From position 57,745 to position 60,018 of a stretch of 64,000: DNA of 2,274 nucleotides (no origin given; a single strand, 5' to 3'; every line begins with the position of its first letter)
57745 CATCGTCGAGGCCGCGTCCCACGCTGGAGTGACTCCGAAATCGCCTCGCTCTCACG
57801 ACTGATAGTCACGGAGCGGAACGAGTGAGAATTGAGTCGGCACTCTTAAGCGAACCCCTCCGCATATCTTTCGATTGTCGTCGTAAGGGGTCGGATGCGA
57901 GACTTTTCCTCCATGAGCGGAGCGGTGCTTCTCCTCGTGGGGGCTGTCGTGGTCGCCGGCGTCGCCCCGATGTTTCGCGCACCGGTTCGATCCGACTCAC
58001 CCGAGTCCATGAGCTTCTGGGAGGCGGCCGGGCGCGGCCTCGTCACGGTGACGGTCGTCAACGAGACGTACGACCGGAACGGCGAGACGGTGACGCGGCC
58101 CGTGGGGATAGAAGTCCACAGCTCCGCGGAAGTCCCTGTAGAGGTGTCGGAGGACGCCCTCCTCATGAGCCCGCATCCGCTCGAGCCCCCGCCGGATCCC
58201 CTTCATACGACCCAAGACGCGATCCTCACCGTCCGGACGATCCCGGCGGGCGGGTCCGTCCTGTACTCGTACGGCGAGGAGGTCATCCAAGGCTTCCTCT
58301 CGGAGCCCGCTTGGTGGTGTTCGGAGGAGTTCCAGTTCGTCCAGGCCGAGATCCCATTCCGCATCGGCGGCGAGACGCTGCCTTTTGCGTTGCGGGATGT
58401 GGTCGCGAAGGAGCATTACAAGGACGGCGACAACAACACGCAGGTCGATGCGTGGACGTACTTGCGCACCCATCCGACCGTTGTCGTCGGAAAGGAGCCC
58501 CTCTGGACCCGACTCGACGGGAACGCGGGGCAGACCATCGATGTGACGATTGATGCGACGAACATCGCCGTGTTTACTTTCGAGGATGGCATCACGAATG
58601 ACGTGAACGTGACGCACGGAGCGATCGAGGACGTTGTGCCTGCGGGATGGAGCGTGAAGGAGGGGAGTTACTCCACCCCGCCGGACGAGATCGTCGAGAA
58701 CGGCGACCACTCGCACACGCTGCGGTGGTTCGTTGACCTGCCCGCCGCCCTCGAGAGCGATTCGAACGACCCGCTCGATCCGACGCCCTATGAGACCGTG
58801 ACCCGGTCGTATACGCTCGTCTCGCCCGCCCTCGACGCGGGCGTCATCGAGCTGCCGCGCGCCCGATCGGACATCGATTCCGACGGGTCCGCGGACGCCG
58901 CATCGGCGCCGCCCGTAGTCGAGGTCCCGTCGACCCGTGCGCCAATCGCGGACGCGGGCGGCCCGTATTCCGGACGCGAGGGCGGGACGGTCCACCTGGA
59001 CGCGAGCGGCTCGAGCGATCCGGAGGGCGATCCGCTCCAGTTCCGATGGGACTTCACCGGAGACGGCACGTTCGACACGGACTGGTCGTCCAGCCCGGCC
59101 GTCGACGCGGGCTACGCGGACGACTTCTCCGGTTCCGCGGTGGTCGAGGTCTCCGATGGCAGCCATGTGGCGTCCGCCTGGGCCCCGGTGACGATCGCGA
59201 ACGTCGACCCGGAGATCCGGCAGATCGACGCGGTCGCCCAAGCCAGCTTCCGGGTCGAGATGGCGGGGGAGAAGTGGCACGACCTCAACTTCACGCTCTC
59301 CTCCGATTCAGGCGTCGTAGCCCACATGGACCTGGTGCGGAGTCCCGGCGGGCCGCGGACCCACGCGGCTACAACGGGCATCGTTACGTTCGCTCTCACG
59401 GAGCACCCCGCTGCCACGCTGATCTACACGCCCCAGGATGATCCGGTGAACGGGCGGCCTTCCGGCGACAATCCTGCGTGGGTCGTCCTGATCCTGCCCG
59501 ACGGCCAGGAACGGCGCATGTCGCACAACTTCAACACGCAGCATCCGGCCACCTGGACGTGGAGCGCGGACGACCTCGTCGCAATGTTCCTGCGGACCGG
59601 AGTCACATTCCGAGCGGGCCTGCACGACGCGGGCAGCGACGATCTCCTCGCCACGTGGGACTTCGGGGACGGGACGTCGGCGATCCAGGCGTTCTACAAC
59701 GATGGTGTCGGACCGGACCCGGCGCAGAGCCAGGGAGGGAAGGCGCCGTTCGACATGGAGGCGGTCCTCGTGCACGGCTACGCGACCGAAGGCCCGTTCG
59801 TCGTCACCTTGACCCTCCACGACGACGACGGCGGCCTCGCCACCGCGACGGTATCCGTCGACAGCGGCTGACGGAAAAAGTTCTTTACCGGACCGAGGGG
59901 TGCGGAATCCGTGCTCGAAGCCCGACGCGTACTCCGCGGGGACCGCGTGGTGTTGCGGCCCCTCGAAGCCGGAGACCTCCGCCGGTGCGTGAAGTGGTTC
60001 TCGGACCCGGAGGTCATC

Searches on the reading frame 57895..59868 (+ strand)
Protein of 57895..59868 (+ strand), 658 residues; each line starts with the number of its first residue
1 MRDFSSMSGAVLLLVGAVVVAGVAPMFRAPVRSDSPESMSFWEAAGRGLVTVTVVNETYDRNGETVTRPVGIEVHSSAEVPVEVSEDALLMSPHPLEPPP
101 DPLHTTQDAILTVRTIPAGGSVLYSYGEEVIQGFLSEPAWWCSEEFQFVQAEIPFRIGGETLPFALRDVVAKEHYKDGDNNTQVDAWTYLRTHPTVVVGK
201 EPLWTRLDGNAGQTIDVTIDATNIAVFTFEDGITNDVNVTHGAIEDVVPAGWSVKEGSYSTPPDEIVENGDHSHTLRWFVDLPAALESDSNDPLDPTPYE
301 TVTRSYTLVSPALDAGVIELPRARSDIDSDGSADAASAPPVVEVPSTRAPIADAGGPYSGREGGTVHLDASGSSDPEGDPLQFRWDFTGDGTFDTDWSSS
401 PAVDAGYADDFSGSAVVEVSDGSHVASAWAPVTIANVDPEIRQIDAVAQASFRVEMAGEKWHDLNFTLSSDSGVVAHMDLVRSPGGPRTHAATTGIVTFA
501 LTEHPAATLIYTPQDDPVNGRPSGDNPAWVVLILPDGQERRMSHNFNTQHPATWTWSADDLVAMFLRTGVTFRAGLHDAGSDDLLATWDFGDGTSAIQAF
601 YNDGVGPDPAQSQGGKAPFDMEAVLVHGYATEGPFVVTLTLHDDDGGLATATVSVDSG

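Call 63: search_protein_families(library=pfam, proteins=[window:57895-59868:+], max_evalue=0.001)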
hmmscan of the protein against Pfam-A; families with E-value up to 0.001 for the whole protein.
window:57895-59868:+ (658 aa): 3 families
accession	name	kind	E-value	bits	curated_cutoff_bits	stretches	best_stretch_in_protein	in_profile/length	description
PF18911.6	PKD_4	-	6.1e-12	45.9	27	1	348-397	2-46/85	PKD domain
PF00801.26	PKD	-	4.7e-09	36.6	23.5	1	570-652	17-76/80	PKD domain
PF21027.3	Sde0182_C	-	0.00084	20.3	27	0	365-385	1-21/83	Cellulose-binding protein Sde0182, C-terminal domain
